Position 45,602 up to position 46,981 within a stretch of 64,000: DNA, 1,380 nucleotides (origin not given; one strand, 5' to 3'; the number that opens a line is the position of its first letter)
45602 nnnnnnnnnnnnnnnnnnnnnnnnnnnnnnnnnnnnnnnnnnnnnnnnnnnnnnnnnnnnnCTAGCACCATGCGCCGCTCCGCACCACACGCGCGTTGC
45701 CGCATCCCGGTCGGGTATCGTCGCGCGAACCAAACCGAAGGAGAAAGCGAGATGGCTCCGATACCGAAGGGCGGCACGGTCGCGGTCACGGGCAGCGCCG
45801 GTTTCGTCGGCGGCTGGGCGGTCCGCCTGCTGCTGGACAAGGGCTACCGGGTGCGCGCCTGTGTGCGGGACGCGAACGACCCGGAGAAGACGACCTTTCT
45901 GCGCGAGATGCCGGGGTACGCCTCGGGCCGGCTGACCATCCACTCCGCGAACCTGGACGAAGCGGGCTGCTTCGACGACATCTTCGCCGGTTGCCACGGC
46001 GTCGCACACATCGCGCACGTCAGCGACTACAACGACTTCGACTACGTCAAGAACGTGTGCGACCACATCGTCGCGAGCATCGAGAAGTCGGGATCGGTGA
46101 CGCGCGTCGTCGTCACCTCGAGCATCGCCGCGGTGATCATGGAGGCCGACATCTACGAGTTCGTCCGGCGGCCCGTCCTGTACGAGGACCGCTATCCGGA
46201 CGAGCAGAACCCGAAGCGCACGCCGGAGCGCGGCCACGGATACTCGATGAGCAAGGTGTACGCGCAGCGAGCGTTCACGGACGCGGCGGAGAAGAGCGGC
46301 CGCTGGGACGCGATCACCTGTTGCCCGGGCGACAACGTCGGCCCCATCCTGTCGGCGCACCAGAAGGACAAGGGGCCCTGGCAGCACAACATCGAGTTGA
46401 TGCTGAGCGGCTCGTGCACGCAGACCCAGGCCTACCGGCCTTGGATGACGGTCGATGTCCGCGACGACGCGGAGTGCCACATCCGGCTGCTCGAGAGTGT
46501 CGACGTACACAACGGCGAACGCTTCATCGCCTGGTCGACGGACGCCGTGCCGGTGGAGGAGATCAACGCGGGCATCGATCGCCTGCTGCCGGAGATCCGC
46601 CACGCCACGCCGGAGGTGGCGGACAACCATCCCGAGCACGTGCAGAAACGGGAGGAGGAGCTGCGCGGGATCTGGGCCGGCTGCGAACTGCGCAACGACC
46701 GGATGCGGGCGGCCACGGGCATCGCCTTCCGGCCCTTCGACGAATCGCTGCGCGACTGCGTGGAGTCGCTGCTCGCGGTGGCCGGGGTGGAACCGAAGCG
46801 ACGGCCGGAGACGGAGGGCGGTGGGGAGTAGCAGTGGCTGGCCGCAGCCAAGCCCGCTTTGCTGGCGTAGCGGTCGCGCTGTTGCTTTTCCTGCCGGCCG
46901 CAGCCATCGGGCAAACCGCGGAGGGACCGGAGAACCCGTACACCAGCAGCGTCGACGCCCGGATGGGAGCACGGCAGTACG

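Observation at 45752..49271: SDR - diheme cytochrome c - PQQ-ADH operon; D-x-D active-site motif suggests a lanthanide-dependent enzyme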

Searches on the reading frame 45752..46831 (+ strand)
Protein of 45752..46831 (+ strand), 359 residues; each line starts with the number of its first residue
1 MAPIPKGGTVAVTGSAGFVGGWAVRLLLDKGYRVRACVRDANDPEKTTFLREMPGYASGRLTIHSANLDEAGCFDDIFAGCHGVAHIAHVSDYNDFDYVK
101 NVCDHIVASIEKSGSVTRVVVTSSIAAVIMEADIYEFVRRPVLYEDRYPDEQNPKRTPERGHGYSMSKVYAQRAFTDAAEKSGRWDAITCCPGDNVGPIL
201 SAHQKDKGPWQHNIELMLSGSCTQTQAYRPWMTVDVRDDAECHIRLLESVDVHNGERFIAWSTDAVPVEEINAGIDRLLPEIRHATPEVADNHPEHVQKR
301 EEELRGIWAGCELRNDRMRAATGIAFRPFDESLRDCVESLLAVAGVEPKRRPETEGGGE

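Call 7: search_protein_families(library=pfam, proteins=[window:45752-46831:+], max_evalue=0.01)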
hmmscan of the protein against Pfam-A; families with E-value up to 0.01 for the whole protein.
window:45752-46831:+ (359 aa): 5 families
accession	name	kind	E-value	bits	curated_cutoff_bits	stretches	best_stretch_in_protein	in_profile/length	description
PF01370.27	Epimerase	-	1.6e-13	51.1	20.9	1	10-255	1-234/240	NAD dependent epimerase/dehydratase family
PF16363.11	GDP_Man_Dehyd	-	1.1e-07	32.1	27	1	12-88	2-83/332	GDP-mannose 4,6 dehydratase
PF05368.20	NmrA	-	9.2e-06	25.9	27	1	8-122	3-105/298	NmrA-like family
PF13460.12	NAD_binding_10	-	1.7e-05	25.2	27.2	1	14-127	1-101/184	NAD(P)H-binding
PF01073.25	3Beta_HSD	-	0.0059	16.1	22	1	11-131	1-123/280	3-beta hydroxysteroid dehydrogenase/isomerase family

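Call 8: search_protein_families(library=ncbifam, proteins=[window:45752-46831:+], max_evalue=0.01)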
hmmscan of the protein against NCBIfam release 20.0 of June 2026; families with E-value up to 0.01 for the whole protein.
window:45752-46831:+ (359 aa): 10 families
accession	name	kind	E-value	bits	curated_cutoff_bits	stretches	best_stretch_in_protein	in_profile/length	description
TIGR03466.1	HpnA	hypoth_equivalog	7e-12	44.9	367.65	1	10-262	3-230/327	hopanoid-associated sugar epimerase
TIGR04180.1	EDH_00030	hypoth_equivalog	4.2e-07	29.3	475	1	10-89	1-79/297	NAD-dependent 4,6-dehydratase LegB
NF050030.1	thlkprotThyD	equivalog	0.00013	21.3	400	1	10-90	3-78/305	thylakoid membrane protein ThyD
NF051456.1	acrylyl_AcuI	equivalog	0.00017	20.5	440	1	5-51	145-188/325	acrylyl-CoA reductase (NADPH)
TIGR02823.1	oxido_YhdH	subfamily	0.00044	19.2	297.25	1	5-41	144-180/324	acrylyl-CoA reductase family protein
NF042422.1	oxyalk_red_OleD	equivalog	0.00045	19.7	580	1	10-126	3-112/329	2-alkyl-3-oxoalkanoate reductase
NF052578.1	StrlDmthSdmBMthl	equivalog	0.0012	18.7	600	1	9-130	2-119/328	sterol demethylase protein SdmB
TIGR01179.1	galE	equivalog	0.0028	16.5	262.3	1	10-91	2-78/332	UDP-glucose 4-epimerase GalE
NF005468.0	PRK07062.1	equivalog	0.0055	16.3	266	0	8-43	9-44/265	SDR family oxidoreductase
NF043036.1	ErythonDh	equivalog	0.0089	15.3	325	0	10-127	3-128/321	D-erythronate dehydrogenase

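Call 33: search_solved_structures(query=window:45752-46831:+, max_evalue=0.00001, show_alignments=1)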
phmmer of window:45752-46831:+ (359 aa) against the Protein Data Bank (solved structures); distinct sequences matched with E-value up to 0.00001: 28.
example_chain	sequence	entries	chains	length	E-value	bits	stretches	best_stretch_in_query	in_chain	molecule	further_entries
8fem_A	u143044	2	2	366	1.2e-27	100.5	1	8-203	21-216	Dihydroflavonol 4-Reductase | Panicum virgatum Dihydroflavonol 4-Reductase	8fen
4qtz_A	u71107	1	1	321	2e-26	96.5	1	7-252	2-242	Dihydroflavonol-4-reductase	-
5tqm_A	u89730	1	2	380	3.6e-25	92.4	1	6-341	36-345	Cinnamoyl-CoA Reductase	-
4quk_A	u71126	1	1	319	4.4e-25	92.1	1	9-252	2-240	Dihydroflavonol-4-reductase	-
9m3k_A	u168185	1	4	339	4.8e-25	92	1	8-281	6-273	ketoreductase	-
4r1u_A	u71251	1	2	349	6.8e-23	84.9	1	8-261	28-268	Cinnamoyl CoA reductase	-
2c29_D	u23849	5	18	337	4.9e-21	78.8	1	8-265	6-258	DIHYDROFLAVONOL 4-REDUCTASE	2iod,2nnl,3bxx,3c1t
4r1s_A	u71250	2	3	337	1.7e-20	77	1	7-252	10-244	cinnamoyl CoA reductase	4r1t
8fet_A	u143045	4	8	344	3.8e-20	75.8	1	9-192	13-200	3-deoxyanthocyanidin synthase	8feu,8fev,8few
6nbr_A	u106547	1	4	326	6.8e-19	71.7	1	9-252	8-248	Kavalactone reductase 1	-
8fio_A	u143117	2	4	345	2.5e-18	69.9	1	8-199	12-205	Epimerase domain-containing protein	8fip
2p4h_X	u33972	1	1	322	3.7e-16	62.7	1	8-285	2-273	Vestitone reductase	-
2rh8_A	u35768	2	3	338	5.7e-14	55.5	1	6-200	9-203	Anthocyanidin reductase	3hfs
8jqk_A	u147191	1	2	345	1.3e-10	44.4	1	2-134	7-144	Aldehyde reductase 2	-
8jqj_A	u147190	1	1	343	1.4e-10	44.4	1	2-134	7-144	Aldehyde reductase 2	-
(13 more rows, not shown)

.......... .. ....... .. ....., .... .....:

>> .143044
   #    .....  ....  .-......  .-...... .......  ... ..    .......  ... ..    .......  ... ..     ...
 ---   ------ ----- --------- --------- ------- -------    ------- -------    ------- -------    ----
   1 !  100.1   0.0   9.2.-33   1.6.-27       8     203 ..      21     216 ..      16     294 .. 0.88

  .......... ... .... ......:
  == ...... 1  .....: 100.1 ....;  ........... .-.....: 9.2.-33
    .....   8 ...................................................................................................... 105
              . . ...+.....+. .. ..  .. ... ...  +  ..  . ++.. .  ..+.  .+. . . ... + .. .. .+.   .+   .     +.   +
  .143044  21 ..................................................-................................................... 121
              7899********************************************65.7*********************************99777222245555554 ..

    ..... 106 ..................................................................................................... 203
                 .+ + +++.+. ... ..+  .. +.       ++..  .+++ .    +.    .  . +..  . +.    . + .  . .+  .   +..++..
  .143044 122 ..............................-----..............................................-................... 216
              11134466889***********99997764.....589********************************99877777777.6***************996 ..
